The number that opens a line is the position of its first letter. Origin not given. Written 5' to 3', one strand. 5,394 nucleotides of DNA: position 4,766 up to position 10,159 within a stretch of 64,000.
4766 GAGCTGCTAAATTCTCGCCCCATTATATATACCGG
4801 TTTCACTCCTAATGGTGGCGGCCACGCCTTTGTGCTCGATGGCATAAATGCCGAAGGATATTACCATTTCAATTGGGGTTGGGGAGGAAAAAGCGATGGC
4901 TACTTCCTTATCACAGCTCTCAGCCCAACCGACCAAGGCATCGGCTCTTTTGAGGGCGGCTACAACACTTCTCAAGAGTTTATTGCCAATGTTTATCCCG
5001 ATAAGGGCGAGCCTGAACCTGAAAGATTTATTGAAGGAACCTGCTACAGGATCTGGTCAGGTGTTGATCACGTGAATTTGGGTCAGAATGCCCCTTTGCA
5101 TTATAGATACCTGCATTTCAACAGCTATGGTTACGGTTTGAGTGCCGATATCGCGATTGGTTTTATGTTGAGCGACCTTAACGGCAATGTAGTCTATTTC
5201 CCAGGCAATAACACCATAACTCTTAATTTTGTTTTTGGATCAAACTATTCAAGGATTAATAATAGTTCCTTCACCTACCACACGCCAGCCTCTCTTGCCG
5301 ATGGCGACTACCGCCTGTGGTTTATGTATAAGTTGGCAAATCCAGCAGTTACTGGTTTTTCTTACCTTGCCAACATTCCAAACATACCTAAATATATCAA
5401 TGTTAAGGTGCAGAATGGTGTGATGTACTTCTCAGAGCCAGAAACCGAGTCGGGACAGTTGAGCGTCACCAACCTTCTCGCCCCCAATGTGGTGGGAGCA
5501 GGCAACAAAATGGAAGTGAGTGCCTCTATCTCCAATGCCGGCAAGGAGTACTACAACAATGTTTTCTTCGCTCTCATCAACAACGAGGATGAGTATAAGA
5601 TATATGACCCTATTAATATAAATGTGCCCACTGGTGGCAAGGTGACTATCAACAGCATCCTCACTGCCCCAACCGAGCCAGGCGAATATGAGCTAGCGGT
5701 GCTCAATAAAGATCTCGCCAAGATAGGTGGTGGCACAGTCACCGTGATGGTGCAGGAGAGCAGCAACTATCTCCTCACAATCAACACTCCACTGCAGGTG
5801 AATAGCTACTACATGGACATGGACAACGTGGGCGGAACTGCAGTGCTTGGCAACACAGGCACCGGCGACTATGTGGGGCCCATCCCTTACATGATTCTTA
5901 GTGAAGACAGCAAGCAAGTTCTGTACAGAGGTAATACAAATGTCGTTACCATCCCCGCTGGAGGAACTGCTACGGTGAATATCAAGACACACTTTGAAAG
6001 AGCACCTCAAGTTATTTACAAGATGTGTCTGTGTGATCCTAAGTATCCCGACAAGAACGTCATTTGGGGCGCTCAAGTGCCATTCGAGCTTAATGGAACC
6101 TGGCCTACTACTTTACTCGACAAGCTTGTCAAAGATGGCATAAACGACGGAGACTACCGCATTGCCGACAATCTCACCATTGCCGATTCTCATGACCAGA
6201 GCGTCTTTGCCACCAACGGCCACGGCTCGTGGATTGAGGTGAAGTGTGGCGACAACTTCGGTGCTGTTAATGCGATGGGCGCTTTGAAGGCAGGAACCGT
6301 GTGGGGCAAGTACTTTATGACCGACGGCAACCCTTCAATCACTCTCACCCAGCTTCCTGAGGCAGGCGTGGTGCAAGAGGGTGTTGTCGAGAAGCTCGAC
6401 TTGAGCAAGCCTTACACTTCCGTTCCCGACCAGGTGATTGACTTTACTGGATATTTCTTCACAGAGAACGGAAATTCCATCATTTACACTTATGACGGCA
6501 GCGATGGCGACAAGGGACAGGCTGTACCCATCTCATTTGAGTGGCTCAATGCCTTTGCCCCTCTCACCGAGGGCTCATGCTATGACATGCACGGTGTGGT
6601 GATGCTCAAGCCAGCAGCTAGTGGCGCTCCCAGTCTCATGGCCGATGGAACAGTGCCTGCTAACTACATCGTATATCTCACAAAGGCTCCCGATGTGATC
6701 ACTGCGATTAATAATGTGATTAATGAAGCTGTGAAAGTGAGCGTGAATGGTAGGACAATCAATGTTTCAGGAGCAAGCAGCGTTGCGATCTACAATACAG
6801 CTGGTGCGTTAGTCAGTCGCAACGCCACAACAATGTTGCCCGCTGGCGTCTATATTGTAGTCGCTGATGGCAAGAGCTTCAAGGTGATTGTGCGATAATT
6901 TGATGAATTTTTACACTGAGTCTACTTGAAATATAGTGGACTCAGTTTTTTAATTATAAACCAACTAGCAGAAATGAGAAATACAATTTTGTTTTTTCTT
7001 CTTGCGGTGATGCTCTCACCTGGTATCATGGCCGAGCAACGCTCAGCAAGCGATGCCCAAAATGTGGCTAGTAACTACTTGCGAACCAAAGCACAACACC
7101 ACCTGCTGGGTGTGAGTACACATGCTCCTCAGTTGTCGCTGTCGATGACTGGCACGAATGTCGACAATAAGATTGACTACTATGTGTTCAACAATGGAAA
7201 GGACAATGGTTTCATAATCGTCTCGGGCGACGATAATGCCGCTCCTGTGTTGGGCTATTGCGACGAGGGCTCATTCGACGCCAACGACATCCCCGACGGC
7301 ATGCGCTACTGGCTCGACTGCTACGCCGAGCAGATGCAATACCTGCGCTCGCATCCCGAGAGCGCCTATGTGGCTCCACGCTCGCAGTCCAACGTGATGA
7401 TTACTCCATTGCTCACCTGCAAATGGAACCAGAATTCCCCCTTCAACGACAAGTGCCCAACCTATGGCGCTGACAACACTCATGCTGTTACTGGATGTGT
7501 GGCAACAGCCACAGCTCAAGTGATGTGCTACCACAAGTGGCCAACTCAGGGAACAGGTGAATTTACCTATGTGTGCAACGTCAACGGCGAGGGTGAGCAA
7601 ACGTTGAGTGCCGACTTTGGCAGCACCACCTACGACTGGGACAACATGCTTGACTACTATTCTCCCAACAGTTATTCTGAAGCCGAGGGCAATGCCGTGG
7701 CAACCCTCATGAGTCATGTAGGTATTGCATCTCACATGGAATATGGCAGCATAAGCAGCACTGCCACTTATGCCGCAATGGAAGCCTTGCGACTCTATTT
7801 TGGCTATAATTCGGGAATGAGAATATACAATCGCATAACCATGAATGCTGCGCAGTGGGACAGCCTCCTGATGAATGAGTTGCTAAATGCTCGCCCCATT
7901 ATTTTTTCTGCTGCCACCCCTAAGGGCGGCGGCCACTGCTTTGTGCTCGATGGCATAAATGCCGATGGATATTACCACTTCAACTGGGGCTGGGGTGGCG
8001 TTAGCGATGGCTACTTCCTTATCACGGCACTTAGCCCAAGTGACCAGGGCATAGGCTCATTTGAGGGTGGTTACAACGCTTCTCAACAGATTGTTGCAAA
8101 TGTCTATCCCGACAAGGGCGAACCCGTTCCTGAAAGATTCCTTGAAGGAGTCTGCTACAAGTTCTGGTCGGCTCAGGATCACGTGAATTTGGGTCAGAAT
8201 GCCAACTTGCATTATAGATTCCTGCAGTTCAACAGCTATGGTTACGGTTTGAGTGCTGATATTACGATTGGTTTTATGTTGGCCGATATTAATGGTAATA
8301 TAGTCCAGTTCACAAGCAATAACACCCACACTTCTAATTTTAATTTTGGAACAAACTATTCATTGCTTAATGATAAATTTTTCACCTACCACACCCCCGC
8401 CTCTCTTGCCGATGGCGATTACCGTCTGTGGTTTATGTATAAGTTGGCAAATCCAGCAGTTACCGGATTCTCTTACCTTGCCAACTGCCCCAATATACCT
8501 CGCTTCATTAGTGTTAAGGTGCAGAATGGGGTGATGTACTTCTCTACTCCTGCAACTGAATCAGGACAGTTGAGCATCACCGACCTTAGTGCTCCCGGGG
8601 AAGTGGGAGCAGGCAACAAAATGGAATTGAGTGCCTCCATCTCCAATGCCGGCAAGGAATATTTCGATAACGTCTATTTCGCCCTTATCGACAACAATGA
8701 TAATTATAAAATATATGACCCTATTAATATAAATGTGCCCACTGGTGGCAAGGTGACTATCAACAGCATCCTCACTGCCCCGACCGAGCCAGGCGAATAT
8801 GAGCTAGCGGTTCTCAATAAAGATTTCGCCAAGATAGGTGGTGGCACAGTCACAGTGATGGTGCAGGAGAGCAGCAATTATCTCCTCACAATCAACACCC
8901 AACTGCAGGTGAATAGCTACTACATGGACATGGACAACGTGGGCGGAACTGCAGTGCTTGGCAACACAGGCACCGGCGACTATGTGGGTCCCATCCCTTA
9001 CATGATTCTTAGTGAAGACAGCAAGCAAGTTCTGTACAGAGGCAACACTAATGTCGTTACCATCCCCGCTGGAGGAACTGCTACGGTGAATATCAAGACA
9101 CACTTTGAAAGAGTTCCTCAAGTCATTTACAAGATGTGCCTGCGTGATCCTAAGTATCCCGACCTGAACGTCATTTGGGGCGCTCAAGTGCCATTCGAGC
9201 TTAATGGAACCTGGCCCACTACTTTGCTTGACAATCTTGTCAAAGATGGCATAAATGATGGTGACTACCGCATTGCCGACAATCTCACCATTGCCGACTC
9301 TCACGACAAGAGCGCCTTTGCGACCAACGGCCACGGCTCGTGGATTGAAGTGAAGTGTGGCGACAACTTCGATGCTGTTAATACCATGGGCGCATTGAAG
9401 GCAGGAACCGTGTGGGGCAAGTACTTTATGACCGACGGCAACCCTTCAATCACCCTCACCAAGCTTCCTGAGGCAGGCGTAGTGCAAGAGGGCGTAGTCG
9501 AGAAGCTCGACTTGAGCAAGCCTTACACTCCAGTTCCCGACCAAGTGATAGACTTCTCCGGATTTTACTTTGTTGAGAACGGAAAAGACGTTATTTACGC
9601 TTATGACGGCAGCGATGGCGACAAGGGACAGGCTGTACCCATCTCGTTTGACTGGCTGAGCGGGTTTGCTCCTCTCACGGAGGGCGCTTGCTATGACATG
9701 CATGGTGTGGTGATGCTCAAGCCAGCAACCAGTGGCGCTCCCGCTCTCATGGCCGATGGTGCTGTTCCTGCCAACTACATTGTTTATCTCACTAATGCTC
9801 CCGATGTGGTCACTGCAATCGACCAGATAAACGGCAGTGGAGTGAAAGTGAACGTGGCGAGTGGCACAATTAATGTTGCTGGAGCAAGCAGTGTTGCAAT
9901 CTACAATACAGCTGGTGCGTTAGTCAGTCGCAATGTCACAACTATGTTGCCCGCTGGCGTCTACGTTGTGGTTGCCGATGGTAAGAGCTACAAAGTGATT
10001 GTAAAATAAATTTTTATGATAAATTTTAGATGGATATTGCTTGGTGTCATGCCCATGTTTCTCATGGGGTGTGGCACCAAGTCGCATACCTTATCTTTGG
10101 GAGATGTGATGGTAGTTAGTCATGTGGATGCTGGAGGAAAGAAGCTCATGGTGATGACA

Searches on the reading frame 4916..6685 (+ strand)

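Call 56: search_protein_families(library=pfam, max_evalue=10, proteins=[window:4916-6685:+])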
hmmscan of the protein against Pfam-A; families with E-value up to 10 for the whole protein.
seq(590 aa): 1 family
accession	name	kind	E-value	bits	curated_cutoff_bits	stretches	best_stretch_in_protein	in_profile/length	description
PF07705.17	CARDB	-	0.00055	20.5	22.7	1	182-262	4-81/101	CARDB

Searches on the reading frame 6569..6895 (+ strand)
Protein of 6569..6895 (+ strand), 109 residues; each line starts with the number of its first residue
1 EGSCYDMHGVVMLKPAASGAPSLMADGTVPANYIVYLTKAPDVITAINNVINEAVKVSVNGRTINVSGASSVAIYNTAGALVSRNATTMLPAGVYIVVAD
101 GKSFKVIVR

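Call 43: search_protein_families(library=ncbifam, proteins=[window:6569-6895:+], max_evalue=1)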
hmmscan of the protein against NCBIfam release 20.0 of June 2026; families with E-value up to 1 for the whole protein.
seq(109 aa): 1 family
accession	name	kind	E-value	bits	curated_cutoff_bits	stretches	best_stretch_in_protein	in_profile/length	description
TIGR04183.1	Por_Secre_tail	domain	8e-05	22.5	23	1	63-108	14-71/72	T9SS type A sorting domain-containing protein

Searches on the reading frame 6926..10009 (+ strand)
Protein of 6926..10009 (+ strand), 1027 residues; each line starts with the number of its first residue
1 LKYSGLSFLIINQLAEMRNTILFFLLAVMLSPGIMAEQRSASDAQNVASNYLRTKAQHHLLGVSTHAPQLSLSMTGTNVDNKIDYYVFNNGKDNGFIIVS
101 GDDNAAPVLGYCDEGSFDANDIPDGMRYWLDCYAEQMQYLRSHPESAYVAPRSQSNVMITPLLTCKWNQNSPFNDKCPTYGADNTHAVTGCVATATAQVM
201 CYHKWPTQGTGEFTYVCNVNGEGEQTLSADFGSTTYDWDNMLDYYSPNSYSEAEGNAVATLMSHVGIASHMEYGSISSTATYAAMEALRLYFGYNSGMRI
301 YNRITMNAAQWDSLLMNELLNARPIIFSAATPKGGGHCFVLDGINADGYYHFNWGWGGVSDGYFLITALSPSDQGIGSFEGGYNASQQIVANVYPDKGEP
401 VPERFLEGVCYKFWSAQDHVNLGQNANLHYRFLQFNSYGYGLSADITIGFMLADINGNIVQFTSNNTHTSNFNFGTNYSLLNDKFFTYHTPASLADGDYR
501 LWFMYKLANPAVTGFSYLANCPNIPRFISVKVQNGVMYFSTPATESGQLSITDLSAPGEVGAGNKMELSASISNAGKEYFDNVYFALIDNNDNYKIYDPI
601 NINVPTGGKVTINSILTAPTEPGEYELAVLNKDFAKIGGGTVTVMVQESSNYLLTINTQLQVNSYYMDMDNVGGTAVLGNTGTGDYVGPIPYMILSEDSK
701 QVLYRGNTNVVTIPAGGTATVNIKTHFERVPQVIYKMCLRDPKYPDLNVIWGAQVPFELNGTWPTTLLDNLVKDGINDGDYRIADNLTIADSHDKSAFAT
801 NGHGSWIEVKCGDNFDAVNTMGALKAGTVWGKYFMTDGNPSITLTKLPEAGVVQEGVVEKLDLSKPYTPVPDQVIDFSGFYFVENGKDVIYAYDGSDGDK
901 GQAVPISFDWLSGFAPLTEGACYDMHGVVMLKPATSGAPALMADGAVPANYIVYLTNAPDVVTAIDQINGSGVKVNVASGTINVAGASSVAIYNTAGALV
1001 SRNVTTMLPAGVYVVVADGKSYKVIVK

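Call 7: search_protein_families(library=pfam, proteins=[window:6926-10009:+], max_evalue=0.01)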
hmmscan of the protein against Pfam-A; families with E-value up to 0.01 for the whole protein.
window:6926-10009:+ (1027 aa): 3 families
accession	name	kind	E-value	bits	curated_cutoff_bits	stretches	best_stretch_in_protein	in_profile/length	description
PF01640.23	Peptidase_C10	-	2e-66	224.4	26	1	167-364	1-194/194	Peptidase C10 family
PF13734.11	Inhibitor_I69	-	1.8e-24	86.4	25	1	36-137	1-98/98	Spi protease inhibitor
PF07705.17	CARDB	-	0.0077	16.9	22.7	0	549-629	4-81/101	CARDB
